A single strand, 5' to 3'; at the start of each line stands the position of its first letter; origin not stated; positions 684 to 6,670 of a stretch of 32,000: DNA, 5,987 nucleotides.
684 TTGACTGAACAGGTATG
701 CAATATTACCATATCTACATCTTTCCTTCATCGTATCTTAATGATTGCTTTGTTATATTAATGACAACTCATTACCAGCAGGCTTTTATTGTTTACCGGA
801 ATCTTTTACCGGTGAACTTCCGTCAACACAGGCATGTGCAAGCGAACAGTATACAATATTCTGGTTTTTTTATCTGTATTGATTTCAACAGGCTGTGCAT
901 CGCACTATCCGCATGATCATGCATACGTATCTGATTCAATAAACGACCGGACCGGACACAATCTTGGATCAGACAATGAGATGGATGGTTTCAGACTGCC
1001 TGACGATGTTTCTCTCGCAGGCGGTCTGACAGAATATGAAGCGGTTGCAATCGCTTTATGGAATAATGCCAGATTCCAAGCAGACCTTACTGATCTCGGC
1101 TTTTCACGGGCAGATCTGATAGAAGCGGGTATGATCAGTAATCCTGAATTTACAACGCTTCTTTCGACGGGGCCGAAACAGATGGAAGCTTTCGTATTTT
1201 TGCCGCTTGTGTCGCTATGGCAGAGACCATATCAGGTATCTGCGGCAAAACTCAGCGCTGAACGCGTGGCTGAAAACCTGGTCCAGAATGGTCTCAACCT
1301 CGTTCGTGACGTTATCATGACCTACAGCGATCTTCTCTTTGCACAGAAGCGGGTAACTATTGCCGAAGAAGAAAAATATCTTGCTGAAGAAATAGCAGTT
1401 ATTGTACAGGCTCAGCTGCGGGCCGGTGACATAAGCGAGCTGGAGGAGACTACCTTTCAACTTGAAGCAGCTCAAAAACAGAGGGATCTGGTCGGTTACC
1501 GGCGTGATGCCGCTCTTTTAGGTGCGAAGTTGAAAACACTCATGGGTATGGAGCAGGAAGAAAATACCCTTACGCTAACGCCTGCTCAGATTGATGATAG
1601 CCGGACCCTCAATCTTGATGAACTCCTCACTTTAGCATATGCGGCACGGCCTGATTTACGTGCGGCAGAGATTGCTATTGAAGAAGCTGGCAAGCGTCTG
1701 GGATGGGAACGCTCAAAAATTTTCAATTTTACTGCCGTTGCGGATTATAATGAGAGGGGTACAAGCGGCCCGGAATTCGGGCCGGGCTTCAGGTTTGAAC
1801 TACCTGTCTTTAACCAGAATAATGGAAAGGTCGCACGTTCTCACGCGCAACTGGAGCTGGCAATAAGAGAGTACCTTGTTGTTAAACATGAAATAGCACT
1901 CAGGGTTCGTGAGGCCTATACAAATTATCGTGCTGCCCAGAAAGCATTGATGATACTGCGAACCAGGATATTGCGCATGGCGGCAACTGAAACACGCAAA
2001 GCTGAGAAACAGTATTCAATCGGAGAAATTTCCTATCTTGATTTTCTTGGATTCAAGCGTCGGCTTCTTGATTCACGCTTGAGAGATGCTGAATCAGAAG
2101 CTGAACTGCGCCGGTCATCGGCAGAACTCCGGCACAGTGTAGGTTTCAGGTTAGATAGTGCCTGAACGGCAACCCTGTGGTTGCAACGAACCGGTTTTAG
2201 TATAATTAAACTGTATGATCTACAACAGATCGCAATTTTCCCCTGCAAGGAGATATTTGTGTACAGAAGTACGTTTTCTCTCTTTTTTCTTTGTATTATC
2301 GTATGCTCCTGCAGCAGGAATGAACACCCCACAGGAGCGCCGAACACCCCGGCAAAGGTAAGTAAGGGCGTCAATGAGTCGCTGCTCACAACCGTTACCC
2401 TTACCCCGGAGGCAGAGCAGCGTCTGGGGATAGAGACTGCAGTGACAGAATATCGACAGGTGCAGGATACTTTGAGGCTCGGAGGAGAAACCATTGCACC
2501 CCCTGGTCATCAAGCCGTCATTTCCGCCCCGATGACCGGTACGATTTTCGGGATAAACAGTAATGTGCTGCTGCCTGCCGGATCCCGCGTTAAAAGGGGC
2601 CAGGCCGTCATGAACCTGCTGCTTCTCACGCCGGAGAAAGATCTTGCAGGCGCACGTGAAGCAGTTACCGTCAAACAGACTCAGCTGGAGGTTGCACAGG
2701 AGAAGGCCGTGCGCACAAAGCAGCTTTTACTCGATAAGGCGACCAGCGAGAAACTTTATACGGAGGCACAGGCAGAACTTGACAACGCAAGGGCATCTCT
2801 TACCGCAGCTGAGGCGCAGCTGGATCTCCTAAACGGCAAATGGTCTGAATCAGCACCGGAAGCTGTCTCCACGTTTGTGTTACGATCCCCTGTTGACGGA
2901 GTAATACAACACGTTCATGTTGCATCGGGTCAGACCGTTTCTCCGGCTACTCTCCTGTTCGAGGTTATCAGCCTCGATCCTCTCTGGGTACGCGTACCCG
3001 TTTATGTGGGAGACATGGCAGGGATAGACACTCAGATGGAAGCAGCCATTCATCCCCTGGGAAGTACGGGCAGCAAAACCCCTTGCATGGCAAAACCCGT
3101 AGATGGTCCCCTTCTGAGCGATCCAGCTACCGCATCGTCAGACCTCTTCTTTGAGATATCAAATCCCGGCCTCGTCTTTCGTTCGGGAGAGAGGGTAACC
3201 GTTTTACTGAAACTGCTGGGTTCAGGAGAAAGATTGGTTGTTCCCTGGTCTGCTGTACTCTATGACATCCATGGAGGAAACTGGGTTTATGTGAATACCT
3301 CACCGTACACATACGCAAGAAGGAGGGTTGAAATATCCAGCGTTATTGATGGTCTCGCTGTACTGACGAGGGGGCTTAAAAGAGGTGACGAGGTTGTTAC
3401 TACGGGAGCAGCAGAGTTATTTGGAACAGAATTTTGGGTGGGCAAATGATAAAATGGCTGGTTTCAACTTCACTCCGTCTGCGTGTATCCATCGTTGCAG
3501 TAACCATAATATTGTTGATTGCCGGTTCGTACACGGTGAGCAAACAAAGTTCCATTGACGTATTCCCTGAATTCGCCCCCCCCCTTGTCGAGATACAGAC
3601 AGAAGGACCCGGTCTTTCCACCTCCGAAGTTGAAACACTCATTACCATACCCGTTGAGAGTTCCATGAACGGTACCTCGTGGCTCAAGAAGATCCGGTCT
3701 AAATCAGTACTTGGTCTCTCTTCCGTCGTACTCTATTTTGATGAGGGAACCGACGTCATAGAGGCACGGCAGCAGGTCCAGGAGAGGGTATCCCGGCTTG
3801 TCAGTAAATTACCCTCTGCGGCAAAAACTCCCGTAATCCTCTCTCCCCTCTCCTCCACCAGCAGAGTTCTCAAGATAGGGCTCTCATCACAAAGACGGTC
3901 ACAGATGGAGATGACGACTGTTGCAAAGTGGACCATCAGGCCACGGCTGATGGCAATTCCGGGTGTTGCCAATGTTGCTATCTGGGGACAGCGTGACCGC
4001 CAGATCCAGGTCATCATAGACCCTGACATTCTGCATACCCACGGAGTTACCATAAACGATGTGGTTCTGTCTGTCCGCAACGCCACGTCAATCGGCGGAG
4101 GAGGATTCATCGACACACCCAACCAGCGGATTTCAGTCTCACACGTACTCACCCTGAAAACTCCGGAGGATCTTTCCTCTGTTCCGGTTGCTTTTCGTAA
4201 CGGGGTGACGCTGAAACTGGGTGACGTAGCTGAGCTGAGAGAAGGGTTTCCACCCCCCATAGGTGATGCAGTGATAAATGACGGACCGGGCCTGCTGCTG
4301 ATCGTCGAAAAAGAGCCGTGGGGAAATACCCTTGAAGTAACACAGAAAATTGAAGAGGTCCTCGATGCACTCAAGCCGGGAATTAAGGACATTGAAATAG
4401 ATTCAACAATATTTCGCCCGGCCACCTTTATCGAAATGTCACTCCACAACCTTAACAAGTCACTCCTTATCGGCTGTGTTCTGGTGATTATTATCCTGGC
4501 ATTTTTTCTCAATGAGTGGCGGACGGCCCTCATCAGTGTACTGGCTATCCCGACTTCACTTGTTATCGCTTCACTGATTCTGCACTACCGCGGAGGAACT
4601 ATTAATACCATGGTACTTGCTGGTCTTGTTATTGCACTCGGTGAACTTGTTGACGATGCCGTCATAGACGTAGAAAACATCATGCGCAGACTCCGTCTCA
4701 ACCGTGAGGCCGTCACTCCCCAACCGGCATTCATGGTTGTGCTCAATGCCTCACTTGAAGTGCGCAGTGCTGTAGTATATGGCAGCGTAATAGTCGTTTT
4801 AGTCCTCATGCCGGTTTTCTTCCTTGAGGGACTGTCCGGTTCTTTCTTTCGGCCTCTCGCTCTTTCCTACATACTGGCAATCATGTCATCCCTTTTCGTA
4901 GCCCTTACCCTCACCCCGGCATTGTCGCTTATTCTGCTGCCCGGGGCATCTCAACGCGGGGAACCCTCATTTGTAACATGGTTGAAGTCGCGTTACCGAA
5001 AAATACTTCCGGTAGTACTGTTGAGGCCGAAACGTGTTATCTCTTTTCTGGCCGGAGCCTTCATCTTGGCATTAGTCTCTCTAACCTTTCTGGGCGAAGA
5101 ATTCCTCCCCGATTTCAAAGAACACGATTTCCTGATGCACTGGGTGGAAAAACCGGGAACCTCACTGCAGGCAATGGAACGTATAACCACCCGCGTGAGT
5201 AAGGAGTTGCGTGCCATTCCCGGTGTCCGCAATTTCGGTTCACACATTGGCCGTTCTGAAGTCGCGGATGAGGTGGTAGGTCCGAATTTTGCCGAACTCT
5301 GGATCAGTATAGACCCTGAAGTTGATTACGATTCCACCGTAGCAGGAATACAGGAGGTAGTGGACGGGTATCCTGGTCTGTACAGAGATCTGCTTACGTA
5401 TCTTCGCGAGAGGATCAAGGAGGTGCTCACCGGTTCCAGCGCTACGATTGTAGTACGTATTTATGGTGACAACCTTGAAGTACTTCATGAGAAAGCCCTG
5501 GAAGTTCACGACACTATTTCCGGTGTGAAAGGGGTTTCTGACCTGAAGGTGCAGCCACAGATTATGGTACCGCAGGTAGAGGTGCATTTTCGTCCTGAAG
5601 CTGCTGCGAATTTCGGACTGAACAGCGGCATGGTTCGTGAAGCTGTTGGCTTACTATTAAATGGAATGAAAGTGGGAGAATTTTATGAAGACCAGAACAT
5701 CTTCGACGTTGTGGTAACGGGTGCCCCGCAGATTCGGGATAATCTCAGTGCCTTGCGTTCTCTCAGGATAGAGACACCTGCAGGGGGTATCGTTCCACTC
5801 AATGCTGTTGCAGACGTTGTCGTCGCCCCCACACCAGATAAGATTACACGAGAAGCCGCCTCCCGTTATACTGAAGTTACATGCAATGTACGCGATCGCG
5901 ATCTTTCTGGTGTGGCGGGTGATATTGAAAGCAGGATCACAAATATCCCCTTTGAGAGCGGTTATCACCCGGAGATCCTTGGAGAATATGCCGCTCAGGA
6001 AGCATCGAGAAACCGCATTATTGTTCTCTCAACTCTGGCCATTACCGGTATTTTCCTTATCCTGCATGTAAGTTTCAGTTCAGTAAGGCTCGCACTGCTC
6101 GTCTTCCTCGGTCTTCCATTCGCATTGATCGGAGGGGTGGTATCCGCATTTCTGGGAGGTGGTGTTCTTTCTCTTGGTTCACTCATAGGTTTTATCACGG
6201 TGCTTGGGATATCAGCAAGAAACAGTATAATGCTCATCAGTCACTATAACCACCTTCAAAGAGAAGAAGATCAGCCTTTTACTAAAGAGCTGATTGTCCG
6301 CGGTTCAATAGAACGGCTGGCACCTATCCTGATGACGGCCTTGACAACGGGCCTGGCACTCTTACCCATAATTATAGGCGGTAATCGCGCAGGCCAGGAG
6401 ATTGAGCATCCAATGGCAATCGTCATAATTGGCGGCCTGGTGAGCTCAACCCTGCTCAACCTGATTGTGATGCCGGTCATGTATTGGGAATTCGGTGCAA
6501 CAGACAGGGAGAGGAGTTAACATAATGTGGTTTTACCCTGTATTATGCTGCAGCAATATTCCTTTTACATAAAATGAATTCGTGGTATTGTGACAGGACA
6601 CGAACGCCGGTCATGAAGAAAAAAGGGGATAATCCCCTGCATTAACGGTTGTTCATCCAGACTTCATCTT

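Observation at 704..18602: Seven copies of a phased four-hexamer promoter module link RND efflux, the two-component system and the Ara4N/GT-C genes into one putative regulon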

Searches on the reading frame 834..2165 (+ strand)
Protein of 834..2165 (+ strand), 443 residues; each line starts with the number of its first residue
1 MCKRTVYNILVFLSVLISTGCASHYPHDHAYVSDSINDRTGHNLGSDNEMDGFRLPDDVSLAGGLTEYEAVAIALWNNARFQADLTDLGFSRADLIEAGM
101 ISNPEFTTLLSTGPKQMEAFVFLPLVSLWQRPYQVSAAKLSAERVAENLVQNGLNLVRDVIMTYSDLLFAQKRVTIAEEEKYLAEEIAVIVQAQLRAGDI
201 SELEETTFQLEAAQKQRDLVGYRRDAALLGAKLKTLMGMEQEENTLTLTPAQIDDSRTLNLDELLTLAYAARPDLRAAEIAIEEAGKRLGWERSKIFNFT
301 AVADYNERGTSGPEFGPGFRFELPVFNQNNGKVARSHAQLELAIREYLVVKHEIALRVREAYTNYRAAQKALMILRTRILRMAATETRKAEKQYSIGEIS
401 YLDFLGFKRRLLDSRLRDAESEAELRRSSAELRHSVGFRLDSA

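Call 4: search_protein_families(library=pfam, proteins=[window:834-2165:+])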
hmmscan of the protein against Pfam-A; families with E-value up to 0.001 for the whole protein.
window:834-2165:+ (443 aa): 1 family
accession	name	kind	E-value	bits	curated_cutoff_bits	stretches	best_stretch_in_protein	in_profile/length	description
PF02321.23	OEP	-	3.1e-36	125.4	22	2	261-437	1-187/187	Outer membrane efflux protein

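Call 16: search_protein_families(library=ncbifam, proteins=[window:834-2165:+], max_evalue=0.00001)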
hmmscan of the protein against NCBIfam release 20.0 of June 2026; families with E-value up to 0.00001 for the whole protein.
window:834-2165:+ (443 aa): 4 families
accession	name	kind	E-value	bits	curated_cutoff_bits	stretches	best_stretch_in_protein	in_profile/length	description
TIGR01844.1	type_I_sec_TolC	subfamily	1.3e-10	40.9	225.15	1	130-436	86-397/414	TolC family outer membrane protein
NF045679.1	DiMtlExpIhpA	equivalog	1.8e-09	36.8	650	0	320-426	296-402/424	divalent metal ion exporter subunit IhpA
TIGR01845.1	outer_NodT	subfamily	4.1e-08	32.5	210.05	1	135-437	146-458/460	efflux transporter outer membrane subunit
NF047721.1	ToxDrgExpTdeA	equivalog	1e-06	28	550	1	126-288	130-293/455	toxin/drug exporter TdeA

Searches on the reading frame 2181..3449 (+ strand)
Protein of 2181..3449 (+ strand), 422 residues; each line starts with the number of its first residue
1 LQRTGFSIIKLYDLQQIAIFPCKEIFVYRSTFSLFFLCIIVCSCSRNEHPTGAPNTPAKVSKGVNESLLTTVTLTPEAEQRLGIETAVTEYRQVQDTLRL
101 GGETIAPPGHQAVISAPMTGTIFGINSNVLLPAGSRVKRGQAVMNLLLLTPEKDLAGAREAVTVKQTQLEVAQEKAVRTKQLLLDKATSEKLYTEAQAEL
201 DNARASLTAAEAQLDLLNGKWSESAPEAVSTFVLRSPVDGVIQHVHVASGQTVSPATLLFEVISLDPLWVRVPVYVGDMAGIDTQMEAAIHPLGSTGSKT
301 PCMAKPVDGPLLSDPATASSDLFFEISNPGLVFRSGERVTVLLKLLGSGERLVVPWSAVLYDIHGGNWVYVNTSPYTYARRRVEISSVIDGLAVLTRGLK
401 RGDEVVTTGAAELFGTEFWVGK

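Call 4: search_protein_families(library=pfam, proteins=[window:2181-3449:+])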
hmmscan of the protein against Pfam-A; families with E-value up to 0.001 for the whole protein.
window:2181-3449:+ (422 aa): 3 families
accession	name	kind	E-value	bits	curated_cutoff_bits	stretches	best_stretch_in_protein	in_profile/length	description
PF16576.10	HlyD_D23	-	3.7e-12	46.4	30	1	99-291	7-168/214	Barrel-sandwich domain of CusB or HlyD membrane-fusion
PF13437.12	HlyD_3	-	4.4e-11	43.9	22.2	1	233-291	1-60/106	HlyD family secretion protein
PF00364.28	Biotin_lipoyl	-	8e-05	22.8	22.1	0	233-261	44-72/73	Biotin-requiring enzyme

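Call 16: search_protein_families(library=ncbifam, proteins=[window:2181-3449:+], max_evalue=0.00001)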
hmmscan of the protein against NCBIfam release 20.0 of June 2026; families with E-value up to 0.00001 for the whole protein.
window:2181-3449:+ (422 aa): 13 families
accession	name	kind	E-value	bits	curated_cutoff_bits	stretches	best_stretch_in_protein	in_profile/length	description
TIGR01730.1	RND_mfp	subfamily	1.1e-36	126.5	94.9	1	108-413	23-313/322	efflux RND transporter periplasmic adaptor subunit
TIGR00999.1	8a0102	subfamily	5.6e-28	97.8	319.3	1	134-410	1-267/271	CzcB/NccB family metal efflux transporter periplasmic adaptor subunit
NF007132.1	PRK09578.1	equivalog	2.1e-11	43.2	512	1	115-413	65-367/396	MexX/AxyX family multidrug efflux RND transporter periplasmic adaptor subunit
TIGR00998.1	8a0101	subfamily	2.5e-08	33.2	390.8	1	151-291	144-264/334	EmrA/EmrK family multidrug efflux transporter periplasmic adaptor subunit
NF033834.1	RND_adapt_MexA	exception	3.8e-08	32.8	750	1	117-272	65-200/373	multidrug efflux RND transporter periplasmic adaptor subunit MexA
NF000272.2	OqxA_adapt_sub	exception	9.6e-08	31.4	835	0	114-215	66-167/391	multidrug efflux RND transporter periplasmic adaptor subunit OqxA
NF002939.0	PRK03598.1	equivalog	5.4e-07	29.1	393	0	134-218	88-173/332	secretion protein HlyD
NF007303.0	PRK09783.1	subfamily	5.4e-07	28.4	390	1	230-409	213-388/414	copper/silver efflux system membrane fusion protein CusB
NF045904.1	RND-peri-MexE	equivalog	1.3e-06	27.6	714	0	124-267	72-208/390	multidrug efflux RND transporter periplasmic adaptor subunit MexE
TIGR01843.1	type_I_hlyD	subfamily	1.4e-06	27.5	208.65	1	141-263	190-303/422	HlyD family type I secretion periplasmic adaptor subunit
NF011604.1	PRK15030.1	equivalog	3.3e-06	26.3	765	0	131-410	81-364/397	multidrug efflux RND transporter periplasmic adaptor subunit AcrA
NF033138.2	RND-peri-MexC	equivalog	5.3e-06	25.8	625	0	134-271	82-213/375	MexC family multidrug efflux RND transporter periplasmic adaptor subunit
NF008606.0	PRK11578.1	equivalog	9.2e-06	25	342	0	166-409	119-364/371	macrolide transporter subunit MacA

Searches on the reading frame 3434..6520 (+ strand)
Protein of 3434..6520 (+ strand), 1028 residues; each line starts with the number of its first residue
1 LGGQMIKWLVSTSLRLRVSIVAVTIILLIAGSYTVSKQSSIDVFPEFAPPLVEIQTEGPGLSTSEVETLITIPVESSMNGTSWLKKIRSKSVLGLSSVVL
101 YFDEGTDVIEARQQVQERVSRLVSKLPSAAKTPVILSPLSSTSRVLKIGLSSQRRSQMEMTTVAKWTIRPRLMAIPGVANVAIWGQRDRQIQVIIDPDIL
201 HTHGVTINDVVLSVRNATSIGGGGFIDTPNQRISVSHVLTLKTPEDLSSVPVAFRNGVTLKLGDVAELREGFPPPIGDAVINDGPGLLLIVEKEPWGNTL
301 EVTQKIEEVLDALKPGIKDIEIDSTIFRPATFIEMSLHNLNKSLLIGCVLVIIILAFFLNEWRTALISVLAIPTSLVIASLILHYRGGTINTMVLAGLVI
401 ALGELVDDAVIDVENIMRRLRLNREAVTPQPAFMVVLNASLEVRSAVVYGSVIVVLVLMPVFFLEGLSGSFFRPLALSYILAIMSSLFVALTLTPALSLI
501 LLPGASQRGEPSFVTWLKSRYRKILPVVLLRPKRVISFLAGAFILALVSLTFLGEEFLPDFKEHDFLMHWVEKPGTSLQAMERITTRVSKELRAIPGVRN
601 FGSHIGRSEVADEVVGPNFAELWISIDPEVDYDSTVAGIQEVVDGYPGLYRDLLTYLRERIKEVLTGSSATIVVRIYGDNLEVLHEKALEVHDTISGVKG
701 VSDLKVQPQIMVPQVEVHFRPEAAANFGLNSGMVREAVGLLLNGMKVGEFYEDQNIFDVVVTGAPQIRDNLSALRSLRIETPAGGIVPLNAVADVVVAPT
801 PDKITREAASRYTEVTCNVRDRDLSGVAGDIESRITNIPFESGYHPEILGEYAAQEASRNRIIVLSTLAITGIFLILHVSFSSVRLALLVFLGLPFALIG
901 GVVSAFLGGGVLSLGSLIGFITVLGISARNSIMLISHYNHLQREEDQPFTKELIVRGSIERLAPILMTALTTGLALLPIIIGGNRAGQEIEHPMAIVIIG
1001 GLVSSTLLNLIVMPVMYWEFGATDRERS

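Call 4: search_protein_families(library=pfam, proteins=[window:3434-6520:+])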
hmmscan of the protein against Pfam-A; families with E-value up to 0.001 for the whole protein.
window:3434-6520:+ (1028 aa): 2 families
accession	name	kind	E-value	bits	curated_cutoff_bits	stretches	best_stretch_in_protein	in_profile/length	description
PF00873.25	ACR_tran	-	1.6e-223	745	28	1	10-1018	2-1018/1021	AcrB/AcrD/AcrF family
PF02355.23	SecD_SecF_C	-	1.8e-07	31.2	20.5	1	860-1012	31-182/189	Protein export membrane protein SecD/SecF, C-terminal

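Call 16: search_protein_families(library=ncbifam, proteins=[window:3434-6520:+], max_evalue=0.00001)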
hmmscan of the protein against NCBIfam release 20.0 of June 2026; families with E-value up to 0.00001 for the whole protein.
window:3434-6520:+ (1028 aa): 14 families
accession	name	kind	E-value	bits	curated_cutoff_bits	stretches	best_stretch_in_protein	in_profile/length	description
TIGR00914.1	2A0601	subfamily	2.8e-180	601.5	701.45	1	5-1018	1-1033/1051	CusA/CzcA family heavy metal efflux RND transporter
NF033617.1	RND_permease_2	subfamily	3.9e-149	498.5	1250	1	18-1018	9-1005/1009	multidrug efflux RND transporter permease subunit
NF000282.2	RND_permease_1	subfamily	2.4e-119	399.9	1250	1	22-1017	13-1024/1029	multidrug efflux RND transporter permease subunit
TIGR00915.1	2A0602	subfamily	1.4e-98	331.1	940.35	1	23-1017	15-1025/1050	efflux RND transporter permease subunit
NF007905.0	PRK10614.1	equivalog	9.3e-94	314.9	1774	1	25-1020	19-1008/1025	multidrug efflux RND transporter permease subunit MdtC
NF007798.0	PRK10503.1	equivalog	2.6e-79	267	1584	1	22-1021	25-1023/1040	MdtB/MuxB family multidrug efflux RND transporter permease subunit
NF007133.0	PRK09579.1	equivalog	3.1e-76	256.8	1763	1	18-1022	12-1004/1017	multidrug efflux RND transporter permease subunit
NF007131.0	PRK09577.1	equivalog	1.2e-75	255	1768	1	22-1019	14-1021/1045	multidrug efflux RND transporter permease subunit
NF007842.1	PRK10555.1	equivalog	2.7e-69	234.1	1854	1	23-1017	15-1023/1036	multidrug efflux RND transporter permease AcrD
NF000037.1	RND_perm_OqxB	exception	5.7e-58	196.6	2200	2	22-503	16-501/1050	multidrug efflux RND transporter permease subunit OqxB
NF011706.2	PRK15127.1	equivalog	4.4e-56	190.4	2150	2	22-518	14-517/1049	multidrug efflux RND transporter permease subunit AcrB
TIGR00966.2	transloc_SecF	equivalog_domain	3.7e-10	39.8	160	0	340-494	126-276/279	protein translocase subunit SecF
TIGR00916.1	2A0604s01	subfamily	5.3e-07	29.5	148.6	0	342-490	92-230/231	SecD/SecF family protein translocase subunit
NF009583.0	PRK13024.1-3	subfamily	8e-07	27.5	721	0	343-493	583-729/755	protein translocase subunit SecDF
